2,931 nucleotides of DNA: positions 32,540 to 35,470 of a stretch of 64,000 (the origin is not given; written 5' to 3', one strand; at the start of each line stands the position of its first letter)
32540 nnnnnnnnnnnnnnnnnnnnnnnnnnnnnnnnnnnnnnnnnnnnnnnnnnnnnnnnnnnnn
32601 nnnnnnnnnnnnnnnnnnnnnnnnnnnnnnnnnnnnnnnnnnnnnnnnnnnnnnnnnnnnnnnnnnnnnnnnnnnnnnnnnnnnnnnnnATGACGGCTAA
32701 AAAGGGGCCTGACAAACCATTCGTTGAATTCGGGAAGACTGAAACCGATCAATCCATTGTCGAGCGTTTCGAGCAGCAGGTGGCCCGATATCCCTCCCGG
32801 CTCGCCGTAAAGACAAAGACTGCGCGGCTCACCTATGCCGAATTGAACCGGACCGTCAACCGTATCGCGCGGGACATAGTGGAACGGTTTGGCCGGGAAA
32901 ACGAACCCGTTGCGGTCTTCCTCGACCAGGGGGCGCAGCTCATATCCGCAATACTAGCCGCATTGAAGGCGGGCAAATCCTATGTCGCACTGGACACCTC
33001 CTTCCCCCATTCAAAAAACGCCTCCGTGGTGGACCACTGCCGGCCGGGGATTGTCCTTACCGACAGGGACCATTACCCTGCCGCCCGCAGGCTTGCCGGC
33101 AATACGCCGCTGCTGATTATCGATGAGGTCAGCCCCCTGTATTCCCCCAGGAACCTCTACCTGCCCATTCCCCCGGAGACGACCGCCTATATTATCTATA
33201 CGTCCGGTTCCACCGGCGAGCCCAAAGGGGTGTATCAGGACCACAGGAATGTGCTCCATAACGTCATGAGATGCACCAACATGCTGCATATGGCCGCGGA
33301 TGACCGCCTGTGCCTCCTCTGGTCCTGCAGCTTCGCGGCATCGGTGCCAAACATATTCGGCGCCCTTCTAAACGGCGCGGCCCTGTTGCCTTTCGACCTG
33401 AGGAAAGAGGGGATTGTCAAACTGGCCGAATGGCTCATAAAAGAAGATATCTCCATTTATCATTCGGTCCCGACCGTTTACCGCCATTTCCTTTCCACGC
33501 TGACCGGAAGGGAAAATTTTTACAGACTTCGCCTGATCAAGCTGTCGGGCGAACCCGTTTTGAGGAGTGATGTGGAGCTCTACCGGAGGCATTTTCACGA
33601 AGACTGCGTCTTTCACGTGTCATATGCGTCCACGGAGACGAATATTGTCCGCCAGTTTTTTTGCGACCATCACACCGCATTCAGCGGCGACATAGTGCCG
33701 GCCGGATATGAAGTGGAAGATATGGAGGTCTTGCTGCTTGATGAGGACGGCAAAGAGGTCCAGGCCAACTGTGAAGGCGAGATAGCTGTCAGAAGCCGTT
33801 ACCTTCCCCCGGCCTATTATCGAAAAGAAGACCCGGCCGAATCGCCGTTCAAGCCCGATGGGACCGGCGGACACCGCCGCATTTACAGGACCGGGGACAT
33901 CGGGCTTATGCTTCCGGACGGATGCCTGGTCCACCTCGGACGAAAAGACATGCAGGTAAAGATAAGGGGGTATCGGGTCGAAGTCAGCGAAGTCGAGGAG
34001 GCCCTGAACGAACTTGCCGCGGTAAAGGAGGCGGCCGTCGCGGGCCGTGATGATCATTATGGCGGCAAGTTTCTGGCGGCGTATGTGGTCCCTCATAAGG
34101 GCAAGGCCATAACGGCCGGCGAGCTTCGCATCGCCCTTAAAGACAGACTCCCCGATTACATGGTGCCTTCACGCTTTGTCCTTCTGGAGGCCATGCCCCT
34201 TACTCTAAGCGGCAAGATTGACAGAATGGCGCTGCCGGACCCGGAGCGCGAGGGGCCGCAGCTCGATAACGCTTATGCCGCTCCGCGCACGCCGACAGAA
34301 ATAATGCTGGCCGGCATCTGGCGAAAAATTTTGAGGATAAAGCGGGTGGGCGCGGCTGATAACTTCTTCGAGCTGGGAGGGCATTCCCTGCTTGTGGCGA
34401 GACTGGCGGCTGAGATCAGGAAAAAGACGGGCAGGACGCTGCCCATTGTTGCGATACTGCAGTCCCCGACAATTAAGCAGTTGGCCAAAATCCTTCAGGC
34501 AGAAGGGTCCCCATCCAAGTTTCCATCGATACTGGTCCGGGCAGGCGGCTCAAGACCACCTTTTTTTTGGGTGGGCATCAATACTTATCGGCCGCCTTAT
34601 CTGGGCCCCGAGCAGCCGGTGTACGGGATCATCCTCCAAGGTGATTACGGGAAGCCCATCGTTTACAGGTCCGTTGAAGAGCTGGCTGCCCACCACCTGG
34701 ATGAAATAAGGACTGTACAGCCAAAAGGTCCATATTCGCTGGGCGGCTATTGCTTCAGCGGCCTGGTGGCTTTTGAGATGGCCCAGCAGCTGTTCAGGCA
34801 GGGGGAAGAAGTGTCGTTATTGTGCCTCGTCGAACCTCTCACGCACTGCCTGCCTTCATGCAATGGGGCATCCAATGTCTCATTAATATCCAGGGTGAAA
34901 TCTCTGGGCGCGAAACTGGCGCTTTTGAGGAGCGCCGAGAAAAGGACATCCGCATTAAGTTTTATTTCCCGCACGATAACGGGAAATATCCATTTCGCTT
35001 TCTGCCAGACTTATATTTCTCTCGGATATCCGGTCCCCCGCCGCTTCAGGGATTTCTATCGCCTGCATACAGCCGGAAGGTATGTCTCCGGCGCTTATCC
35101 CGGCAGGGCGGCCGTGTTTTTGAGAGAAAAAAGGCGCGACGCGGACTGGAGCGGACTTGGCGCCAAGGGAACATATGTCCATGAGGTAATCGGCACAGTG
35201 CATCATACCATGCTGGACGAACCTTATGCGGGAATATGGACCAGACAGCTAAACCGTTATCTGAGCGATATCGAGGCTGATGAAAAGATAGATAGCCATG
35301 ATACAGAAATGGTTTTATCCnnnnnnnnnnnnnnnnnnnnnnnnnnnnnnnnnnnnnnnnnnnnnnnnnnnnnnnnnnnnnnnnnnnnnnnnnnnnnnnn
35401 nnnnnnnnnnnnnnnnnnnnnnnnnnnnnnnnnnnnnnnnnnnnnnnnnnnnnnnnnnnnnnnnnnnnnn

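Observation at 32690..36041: Carrier-protein-dependent acyl branch inside a glycan locus: A-T-TE protein with a Cys nucleophile in the TE and no Asp235 in the A domain, plus its own PPTase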

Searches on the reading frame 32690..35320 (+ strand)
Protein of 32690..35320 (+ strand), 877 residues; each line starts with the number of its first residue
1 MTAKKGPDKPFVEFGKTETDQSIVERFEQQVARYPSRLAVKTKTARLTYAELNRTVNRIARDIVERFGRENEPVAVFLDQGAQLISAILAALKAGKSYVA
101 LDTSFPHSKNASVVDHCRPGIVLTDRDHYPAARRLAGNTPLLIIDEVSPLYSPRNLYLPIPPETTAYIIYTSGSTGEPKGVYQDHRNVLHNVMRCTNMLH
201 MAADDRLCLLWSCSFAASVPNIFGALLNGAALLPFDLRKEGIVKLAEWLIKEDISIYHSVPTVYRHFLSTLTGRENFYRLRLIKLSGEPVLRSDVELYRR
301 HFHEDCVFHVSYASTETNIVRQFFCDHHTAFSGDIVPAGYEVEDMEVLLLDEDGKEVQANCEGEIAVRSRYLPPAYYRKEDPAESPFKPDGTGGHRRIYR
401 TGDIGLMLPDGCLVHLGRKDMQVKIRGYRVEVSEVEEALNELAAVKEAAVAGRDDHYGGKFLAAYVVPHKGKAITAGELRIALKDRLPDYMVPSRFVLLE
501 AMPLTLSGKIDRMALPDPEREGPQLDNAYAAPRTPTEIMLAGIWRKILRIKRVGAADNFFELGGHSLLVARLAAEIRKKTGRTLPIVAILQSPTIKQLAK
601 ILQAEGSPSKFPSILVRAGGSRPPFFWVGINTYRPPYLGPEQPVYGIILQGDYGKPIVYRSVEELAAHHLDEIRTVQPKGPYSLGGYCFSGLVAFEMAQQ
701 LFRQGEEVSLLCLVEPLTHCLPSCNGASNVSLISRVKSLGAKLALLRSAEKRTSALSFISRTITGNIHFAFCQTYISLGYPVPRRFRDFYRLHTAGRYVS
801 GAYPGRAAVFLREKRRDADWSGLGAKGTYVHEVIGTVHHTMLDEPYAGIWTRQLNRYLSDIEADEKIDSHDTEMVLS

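Call 3: search_protein_families(library=pfam, proteins=[window:32690-35320:+], max_evalue=0.01)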
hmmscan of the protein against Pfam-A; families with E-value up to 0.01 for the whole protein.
window:32690-35320:+ (877 aa): 4 families
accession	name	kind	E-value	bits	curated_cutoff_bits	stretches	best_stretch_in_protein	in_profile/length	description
PF00501.34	AMP-binding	-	7.7e-56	190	29.9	1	27-377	1-384/384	AMP-binding enzyme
PF13193.12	AMP-binding_C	-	2.4e-16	60.9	24.5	1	434-509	1-76/76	AMP-binding enzyme C-terminal domain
PF00975.26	Thioesterase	-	5.7e-14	53.3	26.4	1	659-714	45-100/226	Thioesterase domain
PF00550.31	PP-binding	-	1.6e-13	51.2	20.8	1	540-600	3-65/67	Phosphopantetheine attachment site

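Call 5: search_solved_structures(query=window:32690-35320:+, max_evalue=0.001, show_alignments=3)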
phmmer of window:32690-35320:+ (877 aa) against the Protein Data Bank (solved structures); distinct sequences matched with E-value up to 0.001: 266 (the best 60 are shown).
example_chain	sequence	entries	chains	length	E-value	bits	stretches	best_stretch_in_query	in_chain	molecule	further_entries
6mfz_A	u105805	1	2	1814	5.7e-150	504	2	19-605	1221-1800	Linear gramicidin synthase subunit A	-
9be3_A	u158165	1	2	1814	7.2e-150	503.7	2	19-605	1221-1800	Linear gramicidin synthase subunit A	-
9meh_A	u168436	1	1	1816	7.2e-150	503.7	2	19-605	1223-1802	Linear gramicidin synthase subunit A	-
9be4_A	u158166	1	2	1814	2.9e-149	501.7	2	19-605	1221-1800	Linear gramicidin synthase subunit A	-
6mfy_A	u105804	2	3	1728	2.7e-132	445.6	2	15-606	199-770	Linear gramicidin synthase subunit A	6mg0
8xjz_C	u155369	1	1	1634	2e-104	353.3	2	33-605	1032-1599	Peptide synthetase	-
9bfd_A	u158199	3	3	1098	4.6e-90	305.8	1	21-604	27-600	Tyrocidine synthase 1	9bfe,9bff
9lcq_A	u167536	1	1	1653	4.9e-86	292.5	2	20-604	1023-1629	PvdL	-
9lcp_A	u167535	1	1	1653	4.9e-86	292.5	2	20-604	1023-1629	PvdL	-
9bfd_B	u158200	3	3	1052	1e-85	291.4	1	23-605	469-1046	Tyrocidine synthase 2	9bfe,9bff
9lco_A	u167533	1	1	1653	1.9e-85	290.5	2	20-604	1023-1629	PvdL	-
4zxh_A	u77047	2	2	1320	1.7e-81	277.5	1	39-716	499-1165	ABBFA_003403 | Tyrocidine synthetase 3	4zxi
5u89_A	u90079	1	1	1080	1.5e-80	274.4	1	18-617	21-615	Amino acid adenylation domain protein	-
2vsq_A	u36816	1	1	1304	9.8e-78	265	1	26-716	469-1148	SURFACTIN SYNTHETASE SUBUNIT 3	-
8jbr_A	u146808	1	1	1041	3.8e-77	263.1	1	20-601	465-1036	McyA protein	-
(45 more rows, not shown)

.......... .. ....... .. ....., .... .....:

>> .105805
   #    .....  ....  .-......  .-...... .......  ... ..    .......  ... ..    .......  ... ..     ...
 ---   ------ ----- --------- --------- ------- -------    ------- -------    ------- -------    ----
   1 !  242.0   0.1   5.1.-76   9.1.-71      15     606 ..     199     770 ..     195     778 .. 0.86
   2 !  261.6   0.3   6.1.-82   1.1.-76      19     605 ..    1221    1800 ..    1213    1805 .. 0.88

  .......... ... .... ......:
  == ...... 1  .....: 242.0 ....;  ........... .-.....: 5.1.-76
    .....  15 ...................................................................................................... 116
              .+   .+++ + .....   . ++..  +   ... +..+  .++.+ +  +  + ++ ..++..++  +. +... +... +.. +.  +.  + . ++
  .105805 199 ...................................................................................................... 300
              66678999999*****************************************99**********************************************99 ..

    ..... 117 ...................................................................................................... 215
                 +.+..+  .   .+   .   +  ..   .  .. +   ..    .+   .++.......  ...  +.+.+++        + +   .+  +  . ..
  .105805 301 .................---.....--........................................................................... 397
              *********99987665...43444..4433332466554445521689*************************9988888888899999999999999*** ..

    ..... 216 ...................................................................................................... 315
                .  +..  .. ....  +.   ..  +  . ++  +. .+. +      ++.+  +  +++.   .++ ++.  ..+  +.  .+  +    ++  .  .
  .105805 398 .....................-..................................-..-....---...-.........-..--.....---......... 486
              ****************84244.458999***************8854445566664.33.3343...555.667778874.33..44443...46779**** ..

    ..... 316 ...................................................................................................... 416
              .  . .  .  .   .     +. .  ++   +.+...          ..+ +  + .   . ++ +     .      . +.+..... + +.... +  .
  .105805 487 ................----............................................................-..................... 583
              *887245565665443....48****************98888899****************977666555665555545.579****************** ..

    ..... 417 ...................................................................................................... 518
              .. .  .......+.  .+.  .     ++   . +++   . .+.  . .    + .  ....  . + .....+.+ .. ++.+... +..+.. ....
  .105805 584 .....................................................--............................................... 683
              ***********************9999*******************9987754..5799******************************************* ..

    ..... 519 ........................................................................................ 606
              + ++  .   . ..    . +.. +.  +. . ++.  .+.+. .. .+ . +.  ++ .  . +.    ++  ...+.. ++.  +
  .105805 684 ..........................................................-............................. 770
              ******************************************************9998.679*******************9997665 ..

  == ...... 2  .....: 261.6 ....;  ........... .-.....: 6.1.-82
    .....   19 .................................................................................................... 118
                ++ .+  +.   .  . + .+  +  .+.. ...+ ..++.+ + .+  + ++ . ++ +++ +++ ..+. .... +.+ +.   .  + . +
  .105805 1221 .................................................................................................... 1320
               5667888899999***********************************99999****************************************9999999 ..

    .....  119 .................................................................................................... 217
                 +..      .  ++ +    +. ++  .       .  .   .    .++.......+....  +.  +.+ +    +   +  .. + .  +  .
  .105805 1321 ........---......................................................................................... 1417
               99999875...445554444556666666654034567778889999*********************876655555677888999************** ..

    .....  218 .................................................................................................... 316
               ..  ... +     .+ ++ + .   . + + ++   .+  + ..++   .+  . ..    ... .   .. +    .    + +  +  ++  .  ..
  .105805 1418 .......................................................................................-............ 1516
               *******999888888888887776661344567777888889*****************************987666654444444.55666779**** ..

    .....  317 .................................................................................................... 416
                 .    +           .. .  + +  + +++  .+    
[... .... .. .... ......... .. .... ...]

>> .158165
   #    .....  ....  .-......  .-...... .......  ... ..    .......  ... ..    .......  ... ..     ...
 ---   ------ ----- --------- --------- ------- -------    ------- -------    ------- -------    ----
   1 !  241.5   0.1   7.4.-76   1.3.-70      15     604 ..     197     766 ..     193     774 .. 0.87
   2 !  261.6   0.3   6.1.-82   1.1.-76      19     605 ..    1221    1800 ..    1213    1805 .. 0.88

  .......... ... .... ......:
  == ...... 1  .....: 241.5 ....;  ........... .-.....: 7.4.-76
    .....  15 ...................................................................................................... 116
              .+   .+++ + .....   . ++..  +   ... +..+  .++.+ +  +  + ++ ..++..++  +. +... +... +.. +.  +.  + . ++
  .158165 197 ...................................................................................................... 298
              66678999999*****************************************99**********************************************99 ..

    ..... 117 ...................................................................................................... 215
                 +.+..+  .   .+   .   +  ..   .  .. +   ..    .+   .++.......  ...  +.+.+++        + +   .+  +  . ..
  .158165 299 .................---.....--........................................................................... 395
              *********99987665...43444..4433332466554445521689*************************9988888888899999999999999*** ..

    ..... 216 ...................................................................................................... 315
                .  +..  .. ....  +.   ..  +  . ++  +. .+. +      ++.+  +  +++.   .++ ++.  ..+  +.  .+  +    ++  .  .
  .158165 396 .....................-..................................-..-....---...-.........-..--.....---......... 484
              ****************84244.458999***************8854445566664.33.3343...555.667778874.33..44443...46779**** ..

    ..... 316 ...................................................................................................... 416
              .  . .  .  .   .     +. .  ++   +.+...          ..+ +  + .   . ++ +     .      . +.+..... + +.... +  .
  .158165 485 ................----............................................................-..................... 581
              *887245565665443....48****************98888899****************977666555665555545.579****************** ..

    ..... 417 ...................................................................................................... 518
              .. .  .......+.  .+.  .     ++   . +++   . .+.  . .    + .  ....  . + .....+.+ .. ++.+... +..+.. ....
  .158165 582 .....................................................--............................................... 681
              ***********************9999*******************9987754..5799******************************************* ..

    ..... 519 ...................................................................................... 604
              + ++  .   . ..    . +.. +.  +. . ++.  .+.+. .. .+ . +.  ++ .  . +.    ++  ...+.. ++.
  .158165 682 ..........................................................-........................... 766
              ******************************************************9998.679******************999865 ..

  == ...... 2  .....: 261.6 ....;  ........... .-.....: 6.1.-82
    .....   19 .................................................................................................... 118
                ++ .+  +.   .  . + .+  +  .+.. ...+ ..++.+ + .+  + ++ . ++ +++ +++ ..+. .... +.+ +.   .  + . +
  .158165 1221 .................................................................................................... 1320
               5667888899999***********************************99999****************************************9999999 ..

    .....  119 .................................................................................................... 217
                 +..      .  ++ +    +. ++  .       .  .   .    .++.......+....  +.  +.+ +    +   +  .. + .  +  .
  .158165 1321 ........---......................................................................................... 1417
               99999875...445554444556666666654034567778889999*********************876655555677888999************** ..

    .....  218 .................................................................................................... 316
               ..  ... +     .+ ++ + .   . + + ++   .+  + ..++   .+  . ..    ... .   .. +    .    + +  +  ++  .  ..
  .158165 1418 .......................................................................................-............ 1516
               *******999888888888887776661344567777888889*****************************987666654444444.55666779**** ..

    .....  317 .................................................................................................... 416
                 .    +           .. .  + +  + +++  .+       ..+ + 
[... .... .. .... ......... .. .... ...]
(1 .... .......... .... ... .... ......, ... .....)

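Call 6: search_protein_families(library=ncbifam, proteins=[window:32690-35320:+], max_evalue=0.001)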
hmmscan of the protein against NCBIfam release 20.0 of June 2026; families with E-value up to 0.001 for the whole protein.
window:32690-35320:+ (877 aa): 106 families (the best 25 are shown)
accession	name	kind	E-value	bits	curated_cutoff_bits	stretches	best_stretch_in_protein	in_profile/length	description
NF004282.0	PRK05691.1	subfamily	2.6e-94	315.8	4090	1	19-604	3718-4310/4334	non-ribosomal peptide synthase/polyketide synthase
NF041803.1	NRPS_SolG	exception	3.5e-89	299.7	2200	1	26-599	566-1152/1163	solanimycin non-ribosomal peptide synthetase SolG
TIGR01733.1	AA-adenyl-dom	subfamily_domain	2e-88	297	317.4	1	48-450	1-409/409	amino acid adenylation domain-containing protein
NF047350.1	aureusi_NRPS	equivalog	1.4e-87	294.2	2500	1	16-603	408-976/2373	aureusimine non-ribosomal peptide synthetase AusA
NF038078.1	NRPS_MxcG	equivalog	1.6e-87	294.1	2300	1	20-605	455-1044/1442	myxochelin non-ribosomal peptide synthetase MxcG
NF007605.2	PRK10252.1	equivalog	1.6e-78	264.4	2400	1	25-715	458-1165/1292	enterobactin non-ribosomal peptide synthetase EntF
NF003417.0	PRK04813.1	subfamily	3.5e-68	230.4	476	1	21-515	3-499/505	D-alanine--poly(phosphoribitol) ligase subunit DltA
TIGR01734.1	D-ala-DACP-lig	equivalog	1.2e-65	222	559.85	1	23-516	2-499/504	D-alanine--poly(phosphoribitol) ligase subunit DltA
NF004837.0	PRK06187.1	subfamily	4.4e-61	206.7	476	2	162-517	169-520/531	long-chain-fatty-acid--CoA ligase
TIGR03098.1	ligase_PEP_1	hypoth_equivalog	8.8e-55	186.1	592.35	1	28-515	7-514/517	acyl-CoA ligase (AMP-forming), exosortase A system-associated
TIGR03443.1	alpha_am_amid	equivalog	2.9e-53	180.7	1030.1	3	161-471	413-752/1390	L-aminoadipate-semialdehyde dehydrogenase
NF002966.0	PRK03640.1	equivalog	9.2e-44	149.8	556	1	27-516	8-477/483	o-succinylbenzoate--CoA ligase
NF005801.1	PRK07656.1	equivalog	1.7e-40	139.1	657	2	161-511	162-495/500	FadD3 family acyl-CoA ligase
NF006182.0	PRK08316.1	subfamily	3e-40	138.2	663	1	20-510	10-508/523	fatty acyl-CoA synthetase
TIGR01923.1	menE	equivalog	3.5e-40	138.2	330.15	1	48-514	1-441/442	o-succinylbenzoate--CoA ligase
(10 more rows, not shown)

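Call 10: find_homologous_proteins(query=window:32690-35320:+, max_evalue=1e-30)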
Query window:32690-35320:+ (877 aa): 7379 proteins with E <= 1e-30 among 8000 candidates; the best 120 are listed.
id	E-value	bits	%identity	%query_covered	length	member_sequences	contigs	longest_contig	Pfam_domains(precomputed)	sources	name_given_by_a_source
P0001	0.0e+0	2023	100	100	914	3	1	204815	PF00550.32,PF00501.35,PF13193.13,PF00975.27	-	-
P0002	0.0e+0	1745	87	99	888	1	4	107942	PF00550.32,PF00501.35,PF13193.13,PF00975.27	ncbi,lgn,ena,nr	ncbi:MAG: AMP-binding protein [Nitrospiraceae bacterium]|nr:AMP-binding protein [Nitrospiraceae bact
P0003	0.0e+0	1484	76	99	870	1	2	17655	PF00550.32,PF00501.35,PF13193.13,PF00975.27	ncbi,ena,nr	ncbi:MAG: AMP-binding protein [Nitrospiraceae bacterium]|nr:AMP-binding protein [Nitrospiraceae bact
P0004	0.0e+0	1393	72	98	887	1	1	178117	PF00550.32,PF00501.35,PF13193.13,PF00975.27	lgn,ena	-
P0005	0.0e+0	1348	68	99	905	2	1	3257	PF00550.32,PF00501.35,PF13193.13,PF00975.27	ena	-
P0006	0.0e+0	1306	68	99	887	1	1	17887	PF00550.32,PF00501.35,PF13193.13,PF00975.27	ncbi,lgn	-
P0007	0.0e+0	1282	67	98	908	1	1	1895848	PF00550.32,PF00501.35,PF13193.13,PF00975.27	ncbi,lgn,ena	-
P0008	0.0e+0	1273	64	98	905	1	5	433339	PF00550.32,PF00501.35,PF13193.13,PF00975.27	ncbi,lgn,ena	-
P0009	0.0e+0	1251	73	87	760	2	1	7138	PF00550.32,PF00501.35,PF13193.13,PF00975.27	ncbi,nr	ncbi:MAG: AMP-binding protein, partial [Nitrospiraceae bacterium]|nr:AMP-binding protein [Nitrospira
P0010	0.0e+0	1241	63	97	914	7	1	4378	PF00550.32,PF00501.35,PF13193.13,PF00975.27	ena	-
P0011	0.0e+0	1212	62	97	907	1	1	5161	PF00550.32,PF00501.35,PF13193.13,PF00975.27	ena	-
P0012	0.0e+0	1158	59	100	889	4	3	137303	PF00550.32,PF00501.35,PF13193.13,PF00975.27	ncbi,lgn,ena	-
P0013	0.0e+0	1142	61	98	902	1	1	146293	PF00550.32,PF00501.35,PF13193.13,PF00975.27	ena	-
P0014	0.0e+0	1135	60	98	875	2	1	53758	PF00550.32,PF00501.35,PF13193.13,PF00975.27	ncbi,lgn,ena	-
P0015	0.0e+0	1077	58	98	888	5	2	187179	PF00550.32,PF00501.35,PF13193.13,PF00975.27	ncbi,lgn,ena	-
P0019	0.0e+0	1028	55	98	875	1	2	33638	PF00550.32,PF00501.35,PF13193.13,PF00975.27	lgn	-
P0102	3.7e-204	698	41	96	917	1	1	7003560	PF00550.32,PF00501.35,PF13193.13,PF00975.27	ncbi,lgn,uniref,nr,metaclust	ncbi:acyl-CoA synthetase (AMP-forming)/AMP-acid ligase II [Cylindrospermum stagnale PCC 7417]|uniref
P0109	1.7e-203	696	48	77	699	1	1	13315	PF00550.32,PF00501.35,PF13193.13,PF00975.27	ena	-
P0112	3.4e-203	695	54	69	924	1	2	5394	PF00550.32,PF00501.35,PF13193.13,PF03279.19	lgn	-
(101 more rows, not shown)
